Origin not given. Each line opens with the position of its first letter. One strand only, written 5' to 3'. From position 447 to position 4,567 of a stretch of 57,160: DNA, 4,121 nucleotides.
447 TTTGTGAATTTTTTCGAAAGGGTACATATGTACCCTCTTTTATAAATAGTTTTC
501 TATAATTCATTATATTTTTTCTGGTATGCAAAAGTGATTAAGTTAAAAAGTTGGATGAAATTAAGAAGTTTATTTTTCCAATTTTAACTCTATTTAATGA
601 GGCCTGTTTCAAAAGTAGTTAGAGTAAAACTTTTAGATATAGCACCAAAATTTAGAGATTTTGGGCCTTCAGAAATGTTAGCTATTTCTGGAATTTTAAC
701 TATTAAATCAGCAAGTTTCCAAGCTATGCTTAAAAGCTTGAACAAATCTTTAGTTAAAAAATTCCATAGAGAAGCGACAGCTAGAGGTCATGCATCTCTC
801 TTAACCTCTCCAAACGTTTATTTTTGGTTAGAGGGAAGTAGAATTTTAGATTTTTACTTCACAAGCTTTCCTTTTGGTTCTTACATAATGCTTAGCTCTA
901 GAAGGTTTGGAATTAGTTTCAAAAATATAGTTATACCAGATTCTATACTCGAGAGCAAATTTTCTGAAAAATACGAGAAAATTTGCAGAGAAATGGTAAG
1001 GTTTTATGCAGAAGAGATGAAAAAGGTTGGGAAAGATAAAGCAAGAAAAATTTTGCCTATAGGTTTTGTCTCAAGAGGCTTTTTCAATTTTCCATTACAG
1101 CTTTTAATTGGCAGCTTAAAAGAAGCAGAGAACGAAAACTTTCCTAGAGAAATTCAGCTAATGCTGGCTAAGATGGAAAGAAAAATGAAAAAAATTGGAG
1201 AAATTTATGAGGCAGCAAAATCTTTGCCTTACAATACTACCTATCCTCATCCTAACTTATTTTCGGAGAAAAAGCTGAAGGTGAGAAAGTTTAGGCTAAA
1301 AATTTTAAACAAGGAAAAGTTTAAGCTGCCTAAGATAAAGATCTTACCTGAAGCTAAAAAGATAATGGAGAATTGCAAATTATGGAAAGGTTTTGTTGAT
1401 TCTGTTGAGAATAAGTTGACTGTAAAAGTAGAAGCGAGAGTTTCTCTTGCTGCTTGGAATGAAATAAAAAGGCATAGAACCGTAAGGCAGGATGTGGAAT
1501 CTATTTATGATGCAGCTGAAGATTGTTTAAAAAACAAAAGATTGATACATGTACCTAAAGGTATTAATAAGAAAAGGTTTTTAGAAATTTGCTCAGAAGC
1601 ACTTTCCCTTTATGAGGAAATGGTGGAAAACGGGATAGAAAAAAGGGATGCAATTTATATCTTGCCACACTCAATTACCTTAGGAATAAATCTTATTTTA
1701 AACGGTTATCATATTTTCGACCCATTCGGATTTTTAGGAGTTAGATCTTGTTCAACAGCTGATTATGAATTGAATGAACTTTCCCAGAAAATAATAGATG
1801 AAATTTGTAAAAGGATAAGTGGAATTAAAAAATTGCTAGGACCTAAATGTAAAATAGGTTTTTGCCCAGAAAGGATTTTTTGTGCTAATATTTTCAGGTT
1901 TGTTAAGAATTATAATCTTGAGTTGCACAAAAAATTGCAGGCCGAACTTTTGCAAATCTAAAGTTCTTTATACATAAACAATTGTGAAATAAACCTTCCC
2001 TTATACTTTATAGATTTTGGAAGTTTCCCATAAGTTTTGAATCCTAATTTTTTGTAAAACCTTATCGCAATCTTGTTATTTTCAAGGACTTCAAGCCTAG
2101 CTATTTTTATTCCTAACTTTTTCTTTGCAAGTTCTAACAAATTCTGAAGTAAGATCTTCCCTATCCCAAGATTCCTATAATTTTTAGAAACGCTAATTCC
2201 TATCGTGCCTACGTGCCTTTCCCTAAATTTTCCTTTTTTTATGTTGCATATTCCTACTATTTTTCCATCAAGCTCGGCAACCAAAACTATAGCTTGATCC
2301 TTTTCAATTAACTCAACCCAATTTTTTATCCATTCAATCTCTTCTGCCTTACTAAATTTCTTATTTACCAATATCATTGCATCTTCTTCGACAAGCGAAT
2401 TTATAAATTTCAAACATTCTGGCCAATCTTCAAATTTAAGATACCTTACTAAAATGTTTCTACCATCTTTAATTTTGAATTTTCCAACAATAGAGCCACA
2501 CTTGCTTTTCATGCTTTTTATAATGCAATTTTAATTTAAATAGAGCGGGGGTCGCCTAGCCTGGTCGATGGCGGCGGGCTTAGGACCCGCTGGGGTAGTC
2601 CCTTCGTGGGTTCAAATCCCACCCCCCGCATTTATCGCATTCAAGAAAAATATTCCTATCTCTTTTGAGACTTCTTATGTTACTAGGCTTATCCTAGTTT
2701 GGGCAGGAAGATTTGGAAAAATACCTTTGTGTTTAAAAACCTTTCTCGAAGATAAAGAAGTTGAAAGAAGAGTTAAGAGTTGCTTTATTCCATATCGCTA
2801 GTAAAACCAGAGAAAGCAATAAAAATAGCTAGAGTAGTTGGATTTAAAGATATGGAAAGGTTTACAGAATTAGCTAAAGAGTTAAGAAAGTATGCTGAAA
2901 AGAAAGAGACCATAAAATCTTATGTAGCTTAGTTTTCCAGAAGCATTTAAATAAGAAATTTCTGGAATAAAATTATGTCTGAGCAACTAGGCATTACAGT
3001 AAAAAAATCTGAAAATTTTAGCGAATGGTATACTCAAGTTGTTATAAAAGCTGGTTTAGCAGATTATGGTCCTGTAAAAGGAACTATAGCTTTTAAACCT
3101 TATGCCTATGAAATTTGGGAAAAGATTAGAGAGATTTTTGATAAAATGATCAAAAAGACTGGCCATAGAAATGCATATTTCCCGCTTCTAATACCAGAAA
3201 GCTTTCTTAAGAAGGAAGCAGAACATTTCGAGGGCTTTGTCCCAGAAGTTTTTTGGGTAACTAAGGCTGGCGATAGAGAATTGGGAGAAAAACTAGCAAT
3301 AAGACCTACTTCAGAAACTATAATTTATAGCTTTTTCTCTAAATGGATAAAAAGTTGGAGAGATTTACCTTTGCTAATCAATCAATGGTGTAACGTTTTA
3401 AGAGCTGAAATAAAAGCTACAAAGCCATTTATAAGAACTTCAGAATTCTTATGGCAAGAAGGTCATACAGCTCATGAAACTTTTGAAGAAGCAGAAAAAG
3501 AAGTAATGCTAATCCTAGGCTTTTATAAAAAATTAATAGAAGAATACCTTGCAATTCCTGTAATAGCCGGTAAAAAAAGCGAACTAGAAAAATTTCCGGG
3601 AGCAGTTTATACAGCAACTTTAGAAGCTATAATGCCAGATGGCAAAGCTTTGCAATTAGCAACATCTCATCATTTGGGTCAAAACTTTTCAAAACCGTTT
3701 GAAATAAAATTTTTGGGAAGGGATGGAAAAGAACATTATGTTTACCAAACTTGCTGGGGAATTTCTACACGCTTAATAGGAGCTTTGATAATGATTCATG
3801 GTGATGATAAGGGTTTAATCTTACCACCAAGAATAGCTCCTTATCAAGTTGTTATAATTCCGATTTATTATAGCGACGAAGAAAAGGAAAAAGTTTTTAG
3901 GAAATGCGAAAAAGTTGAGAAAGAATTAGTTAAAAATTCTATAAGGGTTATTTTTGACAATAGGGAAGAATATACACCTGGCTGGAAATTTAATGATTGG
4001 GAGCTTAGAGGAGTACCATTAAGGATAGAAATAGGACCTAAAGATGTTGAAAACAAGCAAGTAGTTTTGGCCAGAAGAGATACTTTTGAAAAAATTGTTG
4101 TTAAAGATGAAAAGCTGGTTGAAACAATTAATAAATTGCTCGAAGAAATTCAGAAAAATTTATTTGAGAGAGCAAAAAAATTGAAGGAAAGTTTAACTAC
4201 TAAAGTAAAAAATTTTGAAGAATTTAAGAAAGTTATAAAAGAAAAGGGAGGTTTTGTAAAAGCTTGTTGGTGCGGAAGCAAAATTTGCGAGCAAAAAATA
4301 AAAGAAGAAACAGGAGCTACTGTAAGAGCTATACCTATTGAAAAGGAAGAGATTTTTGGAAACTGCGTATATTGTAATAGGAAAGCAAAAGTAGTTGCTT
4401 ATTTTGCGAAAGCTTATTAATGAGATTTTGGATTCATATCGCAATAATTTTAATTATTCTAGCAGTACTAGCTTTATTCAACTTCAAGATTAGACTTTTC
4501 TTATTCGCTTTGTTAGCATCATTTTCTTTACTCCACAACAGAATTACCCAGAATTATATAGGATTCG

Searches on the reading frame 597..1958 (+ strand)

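Call 61: search_protein_families(library=pfam, proteins=[window:597-1958:+], max_evalue=0.00001)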
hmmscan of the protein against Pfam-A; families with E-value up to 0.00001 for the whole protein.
window:597-1958:+ (454 aa): 1 family
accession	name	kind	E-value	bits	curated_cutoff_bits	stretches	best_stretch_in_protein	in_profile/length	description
PF02511.20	Thy1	-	3.2e-22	79.7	24.8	2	268-405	51-187/191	Thymidylate synthase complementing protein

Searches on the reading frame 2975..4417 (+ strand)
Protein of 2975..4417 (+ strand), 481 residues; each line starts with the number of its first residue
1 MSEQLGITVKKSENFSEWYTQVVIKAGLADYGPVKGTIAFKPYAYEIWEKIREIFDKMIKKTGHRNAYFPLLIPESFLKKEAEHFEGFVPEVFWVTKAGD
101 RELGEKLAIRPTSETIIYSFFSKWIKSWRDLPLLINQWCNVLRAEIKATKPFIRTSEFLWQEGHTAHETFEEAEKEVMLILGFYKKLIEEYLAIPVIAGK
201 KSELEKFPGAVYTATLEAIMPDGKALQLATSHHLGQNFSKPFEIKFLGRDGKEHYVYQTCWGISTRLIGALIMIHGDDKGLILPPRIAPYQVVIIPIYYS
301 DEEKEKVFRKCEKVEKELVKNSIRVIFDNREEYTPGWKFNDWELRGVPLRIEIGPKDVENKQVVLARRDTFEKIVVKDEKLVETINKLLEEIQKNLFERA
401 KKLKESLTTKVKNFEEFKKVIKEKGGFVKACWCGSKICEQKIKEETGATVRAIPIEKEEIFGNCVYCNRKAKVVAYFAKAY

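Call 61: search_protein_families(library=pfam, proteins=[window:2975-4417:+], max_evalue=0.00001)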
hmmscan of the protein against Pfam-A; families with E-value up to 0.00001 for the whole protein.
window:2975-4417:+ (481 aa): 3 families
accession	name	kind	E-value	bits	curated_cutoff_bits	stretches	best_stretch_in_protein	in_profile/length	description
PF00587.30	tRNA-synt_2b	-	4.5e-24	85.9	29.3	1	96-272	4-176/179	tRNA synthetase class II core domain (G, H, P, S and T)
PF09180.16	ProRS-C_1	-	9.1e-22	77.4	31.5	1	414-481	1-71/71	Prolyl-tRNA synthetase, C-terminal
PF03129.25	HGTP_anticodon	-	2.5e-21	76.1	21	1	291-387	1-93/94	Anticodon binding domain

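Call 62: find_homologous_proteins(query=window:2975-4417:+, max_evalue=1e-50)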
Query window:2975-4417:+ (481 aa): 8000 proteins with E <= 1e-50 among 8000 candidates; the best 120 are listed.
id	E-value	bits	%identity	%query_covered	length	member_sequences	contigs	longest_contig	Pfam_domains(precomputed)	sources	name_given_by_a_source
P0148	0.0e+0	1093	100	100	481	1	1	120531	PF03129.26,PF00587.31,PF09180.17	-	-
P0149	6.2e-248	841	75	100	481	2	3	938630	PF03129.26,PF00587.31,PF09180.17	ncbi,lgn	ncbi:MAG: proline--tRNA ligase [Candidatus Aenigmatarchaeota archaeon]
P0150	3.1e-246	836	73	100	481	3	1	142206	PF03129.26,PF00587.31,PF09180.17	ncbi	ncbi:MAG: proline--tRNA ligase [Candidatus Aenigmatarchaeota archaeon]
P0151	8.6e-245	831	73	100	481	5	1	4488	PF03129.26,PF00587.31,PF09180.17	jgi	jgi:prolyl-tRNA synthetase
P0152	3.2e-244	829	73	100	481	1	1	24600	PF03129.26,PF00587.31,PF09180.17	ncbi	-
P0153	5.3e-244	828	72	100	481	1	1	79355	PF03129.26,PF00587.31,PF09180.17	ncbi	ncbi:MAG: proline--tRNA ligase [Candidatus Aenigmatarchaeota archaeon]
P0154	3.5e-243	826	73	100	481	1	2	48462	PF03129.26,PF00587.31,PF09180.17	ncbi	ncbi:MAG: proline--tRNA ligase [Candidatus Aenigmatarchaeota archaeon]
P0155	2.0e-242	823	73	99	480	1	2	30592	PF03129.26,PF00587.31,PF09180.17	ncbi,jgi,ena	ncbi:MAG: proline--tRNA ligase [Candidatus Aenigmatarchaeota archaeon]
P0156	3.7e-242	822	72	100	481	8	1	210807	PF03129.26,PF00587.31,PF09180.17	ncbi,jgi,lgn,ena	-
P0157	4.0e-242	822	73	100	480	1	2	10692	PF03129.26,PF00587.31,PF09180.17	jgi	jgi:prolyl-tRNA synthetase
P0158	4.0e-242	822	73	99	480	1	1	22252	PF03129.26,PF00587.31,PF09180.17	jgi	-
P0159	9.5e-242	821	73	100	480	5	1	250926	PF03129.26,PF00587.31,PF09180.17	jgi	-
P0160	1.2e-241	821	73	99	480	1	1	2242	PF03129.26,PF00587.31,PF09180.17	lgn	-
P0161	1.2e-241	821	72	100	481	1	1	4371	PF03129.26,PF00587.31,PF09180.17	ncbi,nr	ncbi:MAG: proline--tRNA ligase [Candidatus Aenigmarchaeota archaeon]|nr:proline--tRNA ligase [Candid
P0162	1.5e-241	820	71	100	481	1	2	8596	PF03129.26,PF00587.31,PF09180.17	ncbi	ncbi:MAG: proline--tRNA ligase [Candidatus Aenigmatarchaeota archaeon]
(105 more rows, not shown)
